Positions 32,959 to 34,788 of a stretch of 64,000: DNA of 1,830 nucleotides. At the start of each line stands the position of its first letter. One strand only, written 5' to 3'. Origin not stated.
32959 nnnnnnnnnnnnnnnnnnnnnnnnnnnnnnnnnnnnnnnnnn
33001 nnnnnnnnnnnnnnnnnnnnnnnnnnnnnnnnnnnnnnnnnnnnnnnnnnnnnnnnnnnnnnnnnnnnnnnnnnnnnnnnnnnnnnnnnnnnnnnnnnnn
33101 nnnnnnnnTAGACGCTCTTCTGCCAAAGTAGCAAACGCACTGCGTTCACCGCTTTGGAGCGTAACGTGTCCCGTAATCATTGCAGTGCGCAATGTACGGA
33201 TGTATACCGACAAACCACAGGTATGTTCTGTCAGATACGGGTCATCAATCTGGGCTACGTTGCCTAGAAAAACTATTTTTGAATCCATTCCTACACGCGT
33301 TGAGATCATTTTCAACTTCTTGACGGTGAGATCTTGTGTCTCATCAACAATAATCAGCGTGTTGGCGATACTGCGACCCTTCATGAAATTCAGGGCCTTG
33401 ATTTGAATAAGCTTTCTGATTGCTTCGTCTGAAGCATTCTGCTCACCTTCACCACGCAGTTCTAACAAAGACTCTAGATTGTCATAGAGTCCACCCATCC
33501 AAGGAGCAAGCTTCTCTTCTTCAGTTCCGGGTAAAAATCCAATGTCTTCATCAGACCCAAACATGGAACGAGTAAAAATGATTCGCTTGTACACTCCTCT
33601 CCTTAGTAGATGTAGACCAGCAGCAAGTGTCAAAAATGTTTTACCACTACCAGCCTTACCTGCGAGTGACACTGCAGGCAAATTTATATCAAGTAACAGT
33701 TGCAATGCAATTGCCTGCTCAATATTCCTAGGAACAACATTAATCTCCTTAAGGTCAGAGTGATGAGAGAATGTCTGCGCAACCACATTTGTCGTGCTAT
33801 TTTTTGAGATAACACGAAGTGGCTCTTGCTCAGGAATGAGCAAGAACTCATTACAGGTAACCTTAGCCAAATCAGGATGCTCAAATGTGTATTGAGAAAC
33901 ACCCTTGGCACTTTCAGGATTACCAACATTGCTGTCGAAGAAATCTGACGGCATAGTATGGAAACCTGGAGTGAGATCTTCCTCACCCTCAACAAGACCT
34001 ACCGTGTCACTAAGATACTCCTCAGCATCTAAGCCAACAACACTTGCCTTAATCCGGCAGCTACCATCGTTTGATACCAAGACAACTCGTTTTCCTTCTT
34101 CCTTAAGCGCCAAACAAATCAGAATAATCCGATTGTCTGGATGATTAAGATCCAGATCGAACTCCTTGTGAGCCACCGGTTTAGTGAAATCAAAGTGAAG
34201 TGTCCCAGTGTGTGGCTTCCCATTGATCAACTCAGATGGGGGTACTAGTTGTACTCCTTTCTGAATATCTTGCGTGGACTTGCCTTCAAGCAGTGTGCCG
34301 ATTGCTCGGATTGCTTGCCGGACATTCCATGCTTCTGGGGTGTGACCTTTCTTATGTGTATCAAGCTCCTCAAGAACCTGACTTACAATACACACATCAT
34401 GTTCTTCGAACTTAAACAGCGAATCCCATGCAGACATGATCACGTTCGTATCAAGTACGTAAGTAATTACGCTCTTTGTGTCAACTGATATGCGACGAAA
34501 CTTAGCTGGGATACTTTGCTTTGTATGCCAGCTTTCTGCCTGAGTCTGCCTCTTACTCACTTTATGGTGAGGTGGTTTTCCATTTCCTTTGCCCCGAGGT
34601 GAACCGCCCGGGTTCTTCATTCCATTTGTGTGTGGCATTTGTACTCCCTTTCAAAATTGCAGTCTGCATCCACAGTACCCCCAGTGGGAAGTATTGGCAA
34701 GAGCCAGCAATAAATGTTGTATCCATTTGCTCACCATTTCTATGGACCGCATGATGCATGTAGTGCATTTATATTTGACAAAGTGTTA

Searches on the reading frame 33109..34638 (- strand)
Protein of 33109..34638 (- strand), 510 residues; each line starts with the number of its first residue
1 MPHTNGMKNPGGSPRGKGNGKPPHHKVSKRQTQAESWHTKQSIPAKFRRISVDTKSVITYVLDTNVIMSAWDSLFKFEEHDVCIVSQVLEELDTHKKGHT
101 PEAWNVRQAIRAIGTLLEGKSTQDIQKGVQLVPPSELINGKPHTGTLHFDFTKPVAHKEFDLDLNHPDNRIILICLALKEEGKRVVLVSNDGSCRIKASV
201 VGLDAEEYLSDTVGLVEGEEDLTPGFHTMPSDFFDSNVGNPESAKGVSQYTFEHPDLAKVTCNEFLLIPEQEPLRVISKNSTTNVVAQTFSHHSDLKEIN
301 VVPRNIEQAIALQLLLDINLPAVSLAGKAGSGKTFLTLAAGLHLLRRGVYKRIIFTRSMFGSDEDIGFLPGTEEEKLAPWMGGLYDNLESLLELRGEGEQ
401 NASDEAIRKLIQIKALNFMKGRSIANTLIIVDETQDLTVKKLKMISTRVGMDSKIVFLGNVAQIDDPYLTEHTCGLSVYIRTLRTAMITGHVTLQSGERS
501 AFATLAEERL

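Call 14: search_protein_families(library=pfam, proteins=[window:33109-34638:-], max_evalue=0.01)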
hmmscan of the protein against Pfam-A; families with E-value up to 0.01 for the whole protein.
window:33109-34638:- (510 aa): 5 families
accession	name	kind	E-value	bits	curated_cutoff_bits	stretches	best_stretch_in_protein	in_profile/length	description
PF02562.22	PhoH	-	9e-42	143.3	27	1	301-495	2-187/205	PhoH-like protein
PF13638.12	PIN_4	-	9.4e-26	91.1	21.9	1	60-208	1-131/132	PIN domain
PF13245.12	AAA_19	-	0.0001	22.9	25.1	0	420-464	85-129/134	AAA domain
PF13604.12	AAA_30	-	0.0025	18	27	0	307-464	5-128/191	AAA domain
PF13191.12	AAA_16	-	0.0036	18.3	32.6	1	320-446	24-153/167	AAA ATPase domain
